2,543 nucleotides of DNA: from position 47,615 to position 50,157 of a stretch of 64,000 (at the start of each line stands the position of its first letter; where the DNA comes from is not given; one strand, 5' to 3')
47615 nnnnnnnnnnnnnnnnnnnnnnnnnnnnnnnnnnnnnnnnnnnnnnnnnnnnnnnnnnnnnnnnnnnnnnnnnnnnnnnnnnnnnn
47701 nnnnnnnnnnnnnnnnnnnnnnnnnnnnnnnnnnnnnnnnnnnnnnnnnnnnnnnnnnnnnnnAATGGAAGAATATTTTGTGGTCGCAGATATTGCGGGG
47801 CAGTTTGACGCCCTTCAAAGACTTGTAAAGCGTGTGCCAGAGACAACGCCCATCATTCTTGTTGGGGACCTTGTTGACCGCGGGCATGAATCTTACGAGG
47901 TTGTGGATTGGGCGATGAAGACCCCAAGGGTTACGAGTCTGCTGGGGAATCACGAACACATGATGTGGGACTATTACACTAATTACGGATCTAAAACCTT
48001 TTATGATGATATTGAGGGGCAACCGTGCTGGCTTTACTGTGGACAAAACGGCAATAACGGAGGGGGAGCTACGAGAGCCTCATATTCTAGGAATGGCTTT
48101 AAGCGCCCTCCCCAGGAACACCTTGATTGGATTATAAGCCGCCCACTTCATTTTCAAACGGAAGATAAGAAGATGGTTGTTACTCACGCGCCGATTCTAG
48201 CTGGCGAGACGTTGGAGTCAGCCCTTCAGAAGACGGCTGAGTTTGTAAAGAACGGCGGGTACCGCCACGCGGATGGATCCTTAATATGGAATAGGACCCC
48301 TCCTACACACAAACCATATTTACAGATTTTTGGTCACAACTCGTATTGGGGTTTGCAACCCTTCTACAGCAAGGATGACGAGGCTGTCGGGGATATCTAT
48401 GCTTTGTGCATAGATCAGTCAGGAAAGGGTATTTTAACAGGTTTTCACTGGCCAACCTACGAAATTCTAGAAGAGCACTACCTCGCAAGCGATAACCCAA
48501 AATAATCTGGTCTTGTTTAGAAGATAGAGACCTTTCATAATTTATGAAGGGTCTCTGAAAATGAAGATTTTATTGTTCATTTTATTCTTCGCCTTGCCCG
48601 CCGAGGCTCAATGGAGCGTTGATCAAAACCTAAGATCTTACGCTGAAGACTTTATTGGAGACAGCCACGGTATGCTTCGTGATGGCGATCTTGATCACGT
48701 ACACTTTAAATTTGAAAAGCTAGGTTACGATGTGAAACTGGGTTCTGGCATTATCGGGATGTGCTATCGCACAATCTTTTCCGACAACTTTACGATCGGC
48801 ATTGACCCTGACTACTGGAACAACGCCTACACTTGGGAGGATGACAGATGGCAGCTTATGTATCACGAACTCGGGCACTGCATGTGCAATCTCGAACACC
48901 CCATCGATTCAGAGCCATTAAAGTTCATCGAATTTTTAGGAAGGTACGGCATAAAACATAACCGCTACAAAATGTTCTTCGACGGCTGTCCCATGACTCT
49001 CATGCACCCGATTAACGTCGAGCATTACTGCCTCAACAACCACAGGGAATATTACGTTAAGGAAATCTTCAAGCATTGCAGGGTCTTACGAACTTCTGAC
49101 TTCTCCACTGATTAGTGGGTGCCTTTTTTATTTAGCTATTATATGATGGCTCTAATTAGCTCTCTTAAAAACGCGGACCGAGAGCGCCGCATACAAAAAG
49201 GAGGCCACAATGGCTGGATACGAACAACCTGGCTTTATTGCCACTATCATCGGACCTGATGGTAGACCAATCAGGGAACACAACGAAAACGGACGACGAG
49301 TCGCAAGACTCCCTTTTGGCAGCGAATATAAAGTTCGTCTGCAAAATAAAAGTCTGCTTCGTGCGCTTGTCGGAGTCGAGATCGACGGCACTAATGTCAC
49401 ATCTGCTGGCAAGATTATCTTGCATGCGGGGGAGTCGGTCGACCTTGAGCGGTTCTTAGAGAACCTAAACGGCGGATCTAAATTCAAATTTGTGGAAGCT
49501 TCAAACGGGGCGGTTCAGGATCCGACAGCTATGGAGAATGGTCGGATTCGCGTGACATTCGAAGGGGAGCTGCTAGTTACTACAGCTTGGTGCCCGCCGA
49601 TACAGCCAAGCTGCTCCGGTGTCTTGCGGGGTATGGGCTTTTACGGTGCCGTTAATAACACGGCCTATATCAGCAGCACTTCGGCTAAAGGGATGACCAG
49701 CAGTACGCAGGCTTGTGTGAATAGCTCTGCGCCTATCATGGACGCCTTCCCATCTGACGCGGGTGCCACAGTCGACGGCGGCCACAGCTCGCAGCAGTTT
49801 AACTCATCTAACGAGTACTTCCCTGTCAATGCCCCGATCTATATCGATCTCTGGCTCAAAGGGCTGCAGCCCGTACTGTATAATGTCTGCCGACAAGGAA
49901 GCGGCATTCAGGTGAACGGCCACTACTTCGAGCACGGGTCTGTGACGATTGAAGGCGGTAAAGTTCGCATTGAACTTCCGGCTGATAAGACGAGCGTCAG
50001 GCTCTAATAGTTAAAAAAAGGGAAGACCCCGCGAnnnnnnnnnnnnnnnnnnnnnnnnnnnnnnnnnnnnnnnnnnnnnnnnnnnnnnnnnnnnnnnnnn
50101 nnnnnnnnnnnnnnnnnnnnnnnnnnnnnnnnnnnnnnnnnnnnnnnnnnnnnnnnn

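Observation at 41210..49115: Plus-strand block unusually rich in phosphatases and phosphoesterases, with an LpxA-like acyltransferase and a signal-peptide-bearing metalloprotease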

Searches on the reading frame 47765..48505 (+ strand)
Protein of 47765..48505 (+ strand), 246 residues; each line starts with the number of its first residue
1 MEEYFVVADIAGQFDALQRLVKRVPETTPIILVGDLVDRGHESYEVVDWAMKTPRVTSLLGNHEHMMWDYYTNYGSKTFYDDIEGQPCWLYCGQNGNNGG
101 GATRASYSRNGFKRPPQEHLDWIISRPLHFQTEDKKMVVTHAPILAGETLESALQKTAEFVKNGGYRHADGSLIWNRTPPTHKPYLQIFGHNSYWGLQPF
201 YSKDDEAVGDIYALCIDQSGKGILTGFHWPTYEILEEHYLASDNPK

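Call 4: search_protein_families(library=pfam, proteins=[window:47765-48505:+], max_evalue=0.01)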
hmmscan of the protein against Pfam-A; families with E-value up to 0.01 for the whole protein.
window:47765-48505:+ (246 aa): 1 family
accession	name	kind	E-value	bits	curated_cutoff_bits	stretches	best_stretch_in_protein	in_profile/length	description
PF00149.33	Metallophos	-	3.7e-15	57.3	21.5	1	6-163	5-160/191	Calcineurin-like phosphoesterase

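Call 6: search_protein_families(library=phrogs, proteins=[window:47765-48505:+], max_evalue=0.001)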
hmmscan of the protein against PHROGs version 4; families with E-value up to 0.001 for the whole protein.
window:47765-48505:+ (246 aa): 4 families
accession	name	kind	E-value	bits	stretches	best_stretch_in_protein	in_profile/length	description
phrog_246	-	other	5.3e-29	102.5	1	3-179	177-332/417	NinI-like serine-threonine phosphatase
phrog_20114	-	other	7.2e-11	43.6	1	2-94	3-102/131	phosphoesterase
phrog_8238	-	DNA, RNA and nucleotide metabolism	5.5e-08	32.4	1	5-191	175-346/737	RNA ligase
phrog_9096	-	unknown function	1.5e-05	26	1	5-77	16-90/157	-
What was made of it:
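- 47765..48505 (+): PPP246: lambda-PP-like metallophosphatase without the motif-I His (cargo slot B). PF00149 E 3.7e-15 and phrog_246 E 5e-29 (calls 4, 6).
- Checked: Lambda-PP-like phosphatase, 47765-48505: Metallophos E 3.7e-15; phrog_246 (calls 4, 6).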

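Call 12: find_encoding_contigs(protein=window:47765-48505:+, flank=10000, max_places=6)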
Protein window:47765-48505:+ (246 aa): no gene with exactly this product is on record in the collection.

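Call 14: search_protein_families(library=ncbifam, proteins=[window:47765-48505:+], max_evalue=0.01)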
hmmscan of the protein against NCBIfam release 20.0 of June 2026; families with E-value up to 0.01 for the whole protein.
window:47765-48505:+ (246 aa): 6 families
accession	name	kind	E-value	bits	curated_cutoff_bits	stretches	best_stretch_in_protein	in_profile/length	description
NF001204.0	PRK00166.1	equivalog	8.3e-15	54.8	176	1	4-74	3-77/276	symmetrical bis(5'-nucleosyl)-tetraphosphatase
TIGR00668.1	apaH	equivalog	1.1e-08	34.8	222.85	1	5-65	4-68/279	bis(5'-nucleosyl)-tetraphosphatase (symmetrical) ApaH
NF007425.0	PRK09968.1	equivalog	2e-08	34.2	332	1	5-73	18-88/218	protein-serine/threonine phosphatase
NF008516.0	PRK11439.1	equivalog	5.8e-06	26.4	326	1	5-73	20-90/218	protein-serine/threonine phosphatase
NF010148.0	PRK13625.1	equivalog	0.00039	20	340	1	6-173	5-173/245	bis(5'-nucleosyl)-tetraphosphatase PrpE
TIGR04075.1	bacter_Pnkp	equivalog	0.0012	17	750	1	23-70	218-268/851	polynucleotide kinase-phosphatase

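Call 16: search_solved_structures(query=window:47765-48505:+, max_evalue=0.001)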
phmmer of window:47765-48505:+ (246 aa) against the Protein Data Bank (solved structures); distinct sequences matched with E-value up to 0.001: 4.
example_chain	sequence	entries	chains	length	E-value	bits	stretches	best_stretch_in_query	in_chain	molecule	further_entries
9t9n_A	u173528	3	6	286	3.9e-07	32.8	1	5-65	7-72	Bis(5'-nucleosyl)-tetraphosphatase, symmetrical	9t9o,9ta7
9olz_A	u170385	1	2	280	0.00019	24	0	5-66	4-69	Bis(5'-nucleosyl)-tetraphosphatase [symmetrical]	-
2dfj_A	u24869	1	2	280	0.00019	24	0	5-66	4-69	diadenosinetetraphosphatase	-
9ojd_A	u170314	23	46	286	0.0002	23.9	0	5-66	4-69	Bis(5'-nucleosyl)-tetraphosphatase [symmetrical] | Bis(5'-nucleosyl)-tetraphosphatase, symmetrical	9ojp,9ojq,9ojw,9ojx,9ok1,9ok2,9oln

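Call 48: search_dna_similar(query=window:47765-48505:+, collection=phages, mode=protein, max_rows=15)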
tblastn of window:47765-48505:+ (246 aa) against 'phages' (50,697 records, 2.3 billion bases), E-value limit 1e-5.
Records with a match: 98; places in all: 98; records where one place covers at least 80% of the query: 10.
Best place of each record, by identity: <60% 98.
By first word of the organism name: Staphylococcus 36; Enterococcus 35; Caulobacter 11; Clostridioides 3; Bacillus 2; Rhizobium 2; Mammaliicoccus 2; Clostridium 2; Oscillospirales 1; Vibrio 1; and 3 more.
By host as written in the record: - 15; Enterococcus faecalis 11; Staphylococcus aureus 9; Caulobacter vibrioides CB15 7; Enterococcus sp. 5; Staphylococcus sp. 4; Staphylococcus ureilyticus ATCC49330 3; Mammaliicoccus vitulinus C6867 3; and 29 more.
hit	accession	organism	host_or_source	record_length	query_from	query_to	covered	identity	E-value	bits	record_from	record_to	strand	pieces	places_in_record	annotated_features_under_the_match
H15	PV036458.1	Oscillospirales phage IMGVR 15609780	Oscillospirales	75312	5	208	83%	26.7%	3e-8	60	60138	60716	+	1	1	NinI-like serine-threonine phosphatase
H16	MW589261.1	Staphylococcus phage vB-SscS-F1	Mammaliicoccus sciuri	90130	5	223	89%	24.2%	2e-6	54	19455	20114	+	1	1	serine/threonine protein phosphatase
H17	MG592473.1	Vibrio phage 1.101.O._10N.261.45.C6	Enterovibrio norvegicus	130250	5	191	76%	26.9%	2e-7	57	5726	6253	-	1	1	calcineurin-like phosphoesterase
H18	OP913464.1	Staphylococcus virus vB_SurM-PSU6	Staphylococcus ureilyticus ATCC49330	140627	5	191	76%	26.8%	8e-6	52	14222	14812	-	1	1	serine/threonine protein phosphatase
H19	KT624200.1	Bacillus phage SP-15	Bacillus subtilis W-23-S(r); Bacillus ...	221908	5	191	76%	26.8%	6e-8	59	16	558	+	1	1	putative metallophosphoesterase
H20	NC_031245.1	Bacillus phage SP-15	Bacillus subtilis W-23-S(r); Bacillus ...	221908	5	191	76%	26.8%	6e-8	59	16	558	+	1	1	NinI-like serine-threonine phosphatase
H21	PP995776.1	Staphylococcus phage UHP46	Staphylococcus aureus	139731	5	215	86%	23.6%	4e-6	53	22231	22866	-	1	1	serine/threonine protein phosphatase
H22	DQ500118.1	Rhizobium phage 16-3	-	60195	1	151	61%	32.9%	4e-10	65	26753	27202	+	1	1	16-3p047: p047 | 16-3p046: p046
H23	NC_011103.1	Rhizobium phage 16-3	-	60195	1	151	61%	32.9%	4e-10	65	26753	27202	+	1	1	16-3p047: NinI-like serine-threonine phosphatase | 16-3p046: DUF2829 domain-containing protein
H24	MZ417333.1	Staphylococcus phage PG-2021_40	Mammaliicoccus vitulinus C6867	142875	5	211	84%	23.7%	5e-6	53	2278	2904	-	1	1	record has no annotation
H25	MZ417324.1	Staphylococcus phage PG-2021_22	Mammaliicoccus sciuri C6854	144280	5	211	84%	23.7%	5e-6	53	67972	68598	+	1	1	record has no annotation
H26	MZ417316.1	Staphylococcus phage PG-2021_12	Mammaliicoccus vitulinus C6867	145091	5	211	84%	23.7%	5e-6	53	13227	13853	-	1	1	record has no annotation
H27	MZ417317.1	Staphylococcus phage PG-2021_14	Mammaliicoccus vitulinus C6867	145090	5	211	84%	23.7%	5e-6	53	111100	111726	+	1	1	record has no annotation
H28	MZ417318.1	Staphylococcus phage PG-2021_15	Staphylococcus xylosus M1997-2/10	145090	5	211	84%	23.7%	5e-6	53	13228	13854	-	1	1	record has no annotation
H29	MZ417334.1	Staphylococcus phage PG-2021_41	Mammaliicoccus sciuri C6854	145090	5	211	84%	23.7%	5e-6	53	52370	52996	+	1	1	record has no annotation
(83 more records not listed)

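Call 71: search_protein_representatives(protein=window:47765-48505:+)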
Query: 246 residues. Proteins with E-value up to 0.001 (for the whole library): 2337; up to 1e-10: 397; up to 1e-30: 42. The best 150 are listed.
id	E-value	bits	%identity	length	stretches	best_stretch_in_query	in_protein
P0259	1.5e-68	247.3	60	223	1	5-241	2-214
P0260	2.7e-61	223.5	54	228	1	6-241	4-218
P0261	7.2e-55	202.4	55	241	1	5-242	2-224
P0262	3.1e-52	193.8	48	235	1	2-241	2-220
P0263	5.1e-45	170.2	53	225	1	3-239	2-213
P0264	2.2e-44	168.0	46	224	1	6-240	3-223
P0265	5.3e-44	166.8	47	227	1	6-239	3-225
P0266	4.1e-42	160.6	54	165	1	5-181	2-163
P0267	1.8e-40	155.3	47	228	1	2-228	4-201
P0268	7.2e-40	153.3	44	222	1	6-236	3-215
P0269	1.4e-38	149.1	54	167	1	5-194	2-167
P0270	1.8e-38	148.7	41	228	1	5-239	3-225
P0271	1.7e-37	145.5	42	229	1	6-243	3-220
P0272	6.7e-36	140.3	52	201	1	1-235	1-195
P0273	2.4e-35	138.4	45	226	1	4-241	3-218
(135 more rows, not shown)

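Call 109: find_related_loci(query=A9, collection=viral_contigs, flank=6000)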
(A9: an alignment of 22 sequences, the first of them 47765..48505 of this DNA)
Query A9 (246 aa) in viral_contigs; peptide patterns used: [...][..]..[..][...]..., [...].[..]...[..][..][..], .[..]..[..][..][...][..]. (x = any residue, [..] = any of these).
599 stretches matched a pattern (row limit reached: there are more); 421 encode a relative of the query (tblastn E <= 1e-3); the best 80 are kept; 80 distinct loci.
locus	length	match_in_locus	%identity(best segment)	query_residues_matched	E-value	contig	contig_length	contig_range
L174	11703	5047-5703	38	6-239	3e-41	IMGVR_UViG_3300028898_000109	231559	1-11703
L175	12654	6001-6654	38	1-239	3e-41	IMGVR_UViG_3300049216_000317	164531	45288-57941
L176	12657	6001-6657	38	6-239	3e-41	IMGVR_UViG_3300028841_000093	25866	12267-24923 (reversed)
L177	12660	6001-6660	38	6-240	3e-37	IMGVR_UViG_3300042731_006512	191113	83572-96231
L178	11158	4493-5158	37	5-239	6e-37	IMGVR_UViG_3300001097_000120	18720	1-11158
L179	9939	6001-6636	36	6-240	2e-36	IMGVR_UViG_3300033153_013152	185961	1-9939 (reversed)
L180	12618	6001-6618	35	6-239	5e-36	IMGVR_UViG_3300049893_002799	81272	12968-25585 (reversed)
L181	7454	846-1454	37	6-240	2e-34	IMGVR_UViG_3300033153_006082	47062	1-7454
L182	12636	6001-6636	34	6-239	7e-32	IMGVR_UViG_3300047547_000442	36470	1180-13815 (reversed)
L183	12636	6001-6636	34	6-239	7e-32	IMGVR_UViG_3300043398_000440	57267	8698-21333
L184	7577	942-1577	33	6-240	6e-30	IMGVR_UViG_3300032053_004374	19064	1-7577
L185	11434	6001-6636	33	6-240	6e-30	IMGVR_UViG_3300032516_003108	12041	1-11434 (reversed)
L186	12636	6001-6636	33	6-240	1e-29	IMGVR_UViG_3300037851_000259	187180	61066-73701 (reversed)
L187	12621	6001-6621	33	6-236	3e-29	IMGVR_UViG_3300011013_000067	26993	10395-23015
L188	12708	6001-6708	31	3-241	9e-28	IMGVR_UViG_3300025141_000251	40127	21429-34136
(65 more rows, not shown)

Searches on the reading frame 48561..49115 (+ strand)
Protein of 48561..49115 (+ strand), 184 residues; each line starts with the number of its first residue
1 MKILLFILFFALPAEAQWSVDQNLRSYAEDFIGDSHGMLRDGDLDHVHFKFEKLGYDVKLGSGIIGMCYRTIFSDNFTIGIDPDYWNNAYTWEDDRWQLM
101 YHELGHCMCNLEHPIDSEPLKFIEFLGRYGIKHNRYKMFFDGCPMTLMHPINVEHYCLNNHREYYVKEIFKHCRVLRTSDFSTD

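Call 5: search_protein_families(library=pfam, proteins=[window:48561-49115:+], max_evalue=0.01)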
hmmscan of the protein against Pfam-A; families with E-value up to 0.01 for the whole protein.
window:48561-49115:+ (184 aa): 0 families
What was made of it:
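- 48561..49115 (+): MP184: exported Zn-metallopeptidase; a frame gene. The window protein itself has no Pfam hit (call 5).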

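Call 6: search_protein_families(library=phrogs, proteins=[window:48561-49115:+], max_evalue=0.001)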
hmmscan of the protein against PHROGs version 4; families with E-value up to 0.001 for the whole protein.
window:48561-49115:+ (184 aa): 0 families

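Call 14: search_protein_families(library=ncbifam, proteins=[window:48561-49115:+], max_evalue=0.01)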
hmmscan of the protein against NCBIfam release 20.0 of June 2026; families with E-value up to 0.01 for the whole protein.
window:48561-49115:+ (184 aa): 0 families

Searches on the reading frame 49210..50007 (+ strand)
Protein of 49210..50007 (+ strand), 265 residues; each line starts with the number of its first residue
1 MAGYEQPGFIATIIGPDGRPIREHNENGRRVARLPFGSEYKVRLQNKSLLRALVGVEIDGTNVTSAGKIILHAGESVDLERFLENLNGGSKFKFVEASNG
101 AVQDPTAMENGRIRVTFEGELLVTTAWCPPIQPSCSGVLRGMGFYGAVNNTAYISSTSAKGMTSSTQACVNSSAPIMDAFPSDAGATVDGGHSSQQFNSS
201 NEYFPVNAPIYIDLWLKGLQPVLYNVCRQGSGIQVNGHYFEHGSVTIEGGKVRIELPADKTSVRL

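Call 5: search_protein_families(library=pfam, proteins=[window:49210-50007:+], max_evalue=0.01)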
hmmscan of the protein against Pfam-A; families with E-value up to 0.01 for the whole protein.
window:49210-50007:+ (265 aa): 0 families

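Call 6: search_protein_families(library=phrogs, proteins=[window:49210-50007:+], max_evalue=0.001)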
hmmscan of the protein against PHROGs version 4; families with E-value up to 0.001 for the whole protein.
window:49210-50007:+ (265 aa): 0 families
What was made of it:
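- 49210..50007 (+): w265: conserved protein of unknown function that follows the peptidase in every relative. No family hit (calls 5, 6).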
